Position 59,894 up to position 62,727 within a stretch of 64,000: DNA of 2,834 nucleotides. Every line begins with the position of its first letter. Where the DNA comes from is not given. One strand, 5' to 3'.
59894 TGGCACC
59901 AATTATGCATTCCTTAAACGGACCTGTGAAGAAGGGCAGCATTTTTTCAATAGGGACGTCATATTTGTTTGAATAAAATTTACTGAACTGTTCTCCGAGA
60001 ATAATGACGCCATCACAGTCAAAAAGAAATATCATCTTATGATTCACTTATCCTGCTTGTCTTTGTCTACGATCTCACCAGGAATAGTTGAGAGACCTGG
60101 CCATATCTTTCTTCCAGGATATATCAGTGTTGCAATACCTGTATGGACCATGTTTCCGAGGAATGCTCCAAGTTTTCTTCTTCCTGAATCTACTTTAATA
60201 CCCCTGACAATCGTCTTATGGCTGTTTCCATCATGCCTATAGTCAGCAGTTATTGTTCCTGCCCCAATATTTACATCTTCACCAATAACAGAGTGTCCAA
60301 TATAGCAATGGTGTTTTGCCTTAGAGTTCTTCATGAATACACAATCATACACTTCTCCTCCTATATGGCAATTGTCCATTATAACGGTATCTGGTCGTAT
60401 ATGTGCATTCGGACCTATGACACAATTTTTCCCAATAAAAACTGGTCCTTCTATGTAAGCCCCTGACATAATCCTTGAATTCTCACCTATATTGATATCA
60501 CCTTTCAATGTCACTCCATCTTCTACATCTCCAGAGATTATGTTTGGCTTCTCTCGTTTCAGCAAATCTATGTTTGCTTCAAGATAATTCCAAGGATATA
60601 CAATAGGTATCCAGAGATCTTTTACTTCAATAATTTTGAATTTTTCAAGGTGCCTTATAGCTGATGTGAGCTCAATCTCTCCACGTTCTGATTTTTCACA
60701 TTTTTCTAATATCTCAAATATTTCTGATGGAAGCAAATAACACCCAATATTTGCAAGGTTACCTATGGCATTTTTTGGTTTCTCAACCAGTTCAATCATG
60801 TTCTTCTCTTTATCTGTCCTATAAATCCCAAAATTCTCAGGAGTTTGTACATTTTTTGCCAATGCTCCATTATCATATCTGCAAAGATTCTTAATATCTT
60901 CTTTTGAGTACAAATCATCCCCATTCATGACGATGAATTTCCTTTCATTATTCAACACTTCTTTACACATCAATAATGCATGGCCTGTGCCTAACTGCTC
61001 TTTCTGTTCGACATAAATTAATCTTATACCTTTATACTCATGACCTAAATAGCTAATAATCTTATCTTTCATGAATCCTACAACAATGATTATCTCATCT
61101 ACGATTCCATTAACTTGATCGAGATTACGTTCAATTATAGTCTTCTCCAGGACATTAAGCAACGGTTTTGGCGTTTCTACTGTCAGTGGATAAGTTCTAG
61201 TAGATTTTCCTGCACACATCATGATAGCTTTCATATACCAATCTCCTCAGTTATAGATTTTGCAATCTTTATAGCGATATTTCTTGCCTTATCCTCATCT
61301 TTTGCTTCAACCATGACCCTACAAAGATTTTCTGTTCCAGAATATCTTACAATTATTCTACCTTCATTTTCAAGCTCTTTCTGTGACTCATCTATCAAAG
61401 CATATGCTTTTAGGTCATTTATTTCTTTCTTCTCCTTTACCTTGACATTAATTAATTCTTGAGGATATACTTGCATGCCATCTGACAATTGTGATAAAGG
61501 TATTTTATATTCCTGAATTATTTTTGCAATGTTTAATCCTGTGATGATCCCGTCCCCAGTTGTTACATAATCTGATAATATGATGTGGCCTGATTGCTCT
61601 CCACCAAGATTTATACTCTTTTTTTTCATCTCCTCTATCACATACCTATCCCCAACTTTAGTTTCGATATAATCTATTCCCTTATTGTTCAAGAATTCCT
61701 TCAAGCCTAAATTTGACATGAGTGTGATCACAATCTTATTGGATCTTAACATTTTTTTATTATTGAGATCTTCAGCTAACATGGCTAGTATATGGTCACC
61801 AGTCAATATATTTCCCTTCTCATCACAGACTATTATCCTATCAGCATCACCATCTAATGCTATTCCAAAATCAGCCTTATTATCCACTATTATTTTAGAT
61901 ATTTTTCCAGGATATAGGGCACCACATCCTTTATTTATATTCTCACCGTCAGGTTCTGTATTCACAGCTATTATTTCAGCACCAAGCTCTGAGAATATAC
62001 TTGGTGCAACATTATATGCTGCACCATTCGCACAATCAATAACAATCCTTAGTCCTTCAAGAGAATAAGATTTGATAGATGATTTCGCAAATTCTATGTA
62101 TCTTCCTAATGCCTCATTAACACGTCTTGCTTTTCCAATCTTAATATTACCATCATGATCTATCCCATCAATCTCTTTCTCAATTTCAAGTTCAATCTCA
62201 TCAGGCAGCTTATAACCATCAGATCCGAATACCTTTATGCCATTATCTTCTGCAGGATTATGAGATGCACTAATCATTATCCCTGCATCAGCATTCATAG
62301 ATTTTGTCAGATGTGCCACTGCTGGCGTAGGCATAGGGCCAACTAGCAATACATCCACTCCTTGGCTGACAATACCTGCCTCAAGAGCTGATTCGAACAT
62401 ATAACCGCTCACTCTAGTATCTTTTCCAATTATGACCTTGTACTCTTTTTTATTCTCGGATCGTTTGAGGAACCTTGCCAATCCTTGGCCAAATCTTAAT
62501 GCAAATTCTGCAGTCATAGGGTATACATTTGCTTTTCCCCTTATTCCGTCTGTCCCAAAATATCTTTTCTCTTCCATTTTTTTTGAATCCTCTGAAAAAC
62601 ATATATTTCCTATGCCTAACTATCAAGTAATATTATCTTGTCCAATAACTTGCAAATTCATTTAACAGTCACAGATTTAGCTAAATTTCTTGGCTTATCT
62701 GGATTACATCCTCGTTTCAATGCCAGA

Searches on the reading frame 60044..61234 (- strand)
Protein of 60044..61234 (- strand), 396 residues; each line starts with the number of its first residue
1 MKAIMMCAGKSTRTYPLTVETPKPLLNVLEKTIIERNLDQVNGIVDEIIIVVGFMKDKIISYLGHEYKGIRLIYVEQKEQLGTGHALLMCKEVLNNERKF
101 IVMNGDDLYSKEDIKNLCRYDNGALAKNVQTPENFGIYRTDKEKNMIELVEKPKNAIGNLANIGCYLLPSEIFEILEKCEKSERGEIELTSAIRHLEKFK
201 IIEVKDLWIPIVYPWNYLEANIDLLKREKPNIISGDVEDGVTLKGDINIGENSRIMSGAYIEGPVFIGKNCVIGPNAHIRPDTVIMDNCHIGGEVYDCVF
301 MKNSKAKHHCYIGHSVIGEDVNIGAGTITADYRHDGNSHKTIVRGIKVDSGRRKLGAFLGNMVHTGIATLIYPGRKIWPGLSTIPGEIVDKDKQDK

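Call 38: search_protein_families(library=pfam, proteins=[window:60044-61234:-], max_evalue=0.001)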
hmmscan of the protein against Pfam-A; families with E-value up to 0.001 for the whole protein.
window:60044-61234:- (396 aa): 8 families
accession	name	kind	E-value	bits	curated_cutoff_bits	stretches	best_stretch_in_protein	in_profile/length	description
PF00483.29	NTP_transferase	-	6.7e-28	98.3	21.2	1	2-196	1-209/245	Nucleotidyl transferase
PF00132.30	Hexapep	-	8.3e-16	57.4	27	1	265-294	2-31/36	Bacterial transferase hexapeptide (six repeats)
PF25084.1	LbH_EIF2B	-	1.4e-09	38.3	54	1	244-326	19-102/105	EIF2B subunit epsilon LbH domain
PF12804.13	NTP_transf_3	-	1.7e-07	32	27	1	3-119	1-109/160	MobA-like NTP transferase domain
PF14602.12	Hexapep_2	-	8.5e-07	29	27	0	264-293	1-28/34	Hexapeptide repeat of succinyl-transferase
PF20202.4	DUF6564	-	1.5e-05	25.2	25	1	30-122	14-113/230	Domain of unknown function (DUF6564)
PF24894.1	Hexapep_GlmU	-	4.2e-05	24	23.3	0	290-346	44-101/104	GlmU-like, C-terminal hexapeptide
PF25087.1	GMPPB_C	-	0.00021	21.4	39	1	262-324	8-66/110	GMPPB C-terminal domain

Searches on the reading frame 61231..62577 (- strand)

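Call 38: search_protein_families(library=pfam, proteins=[window:61231-62577:-], max_evalue=0.001)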
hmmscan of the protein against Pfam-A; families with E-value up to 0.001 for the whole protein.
window:61231-62577:- (448 aa): 4 families
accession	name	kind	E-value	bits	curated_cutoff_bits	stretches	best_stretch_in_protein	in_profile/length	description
PF02878.22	PGM_PMM_I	-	1.6e-49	167.6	22.5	1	5-140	2-135/138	Phosphoglucomutase/phosphomannomutase, alpha/beta/alpha domain I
PF02880.22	PGM_PMM_III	-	7.1e-35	120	20.7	1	259-370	1-114/115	Phosphoglucomutase/phosphomannomutase, alpha/beta/alpha domain III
PF02879.22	PGM_PMM_II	-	2.1e-18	67.2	29.3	1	159-255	2-103/103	Phosphoglucomutase/phosphomannomutase, alpha/beta/alpha domain II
PF00408.26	PGM_PMM_IV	-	3.9e-17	62.5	23.1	1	375-440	1-67/68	Phosphoglucomutase/phosphomannomutase, C-terminal domain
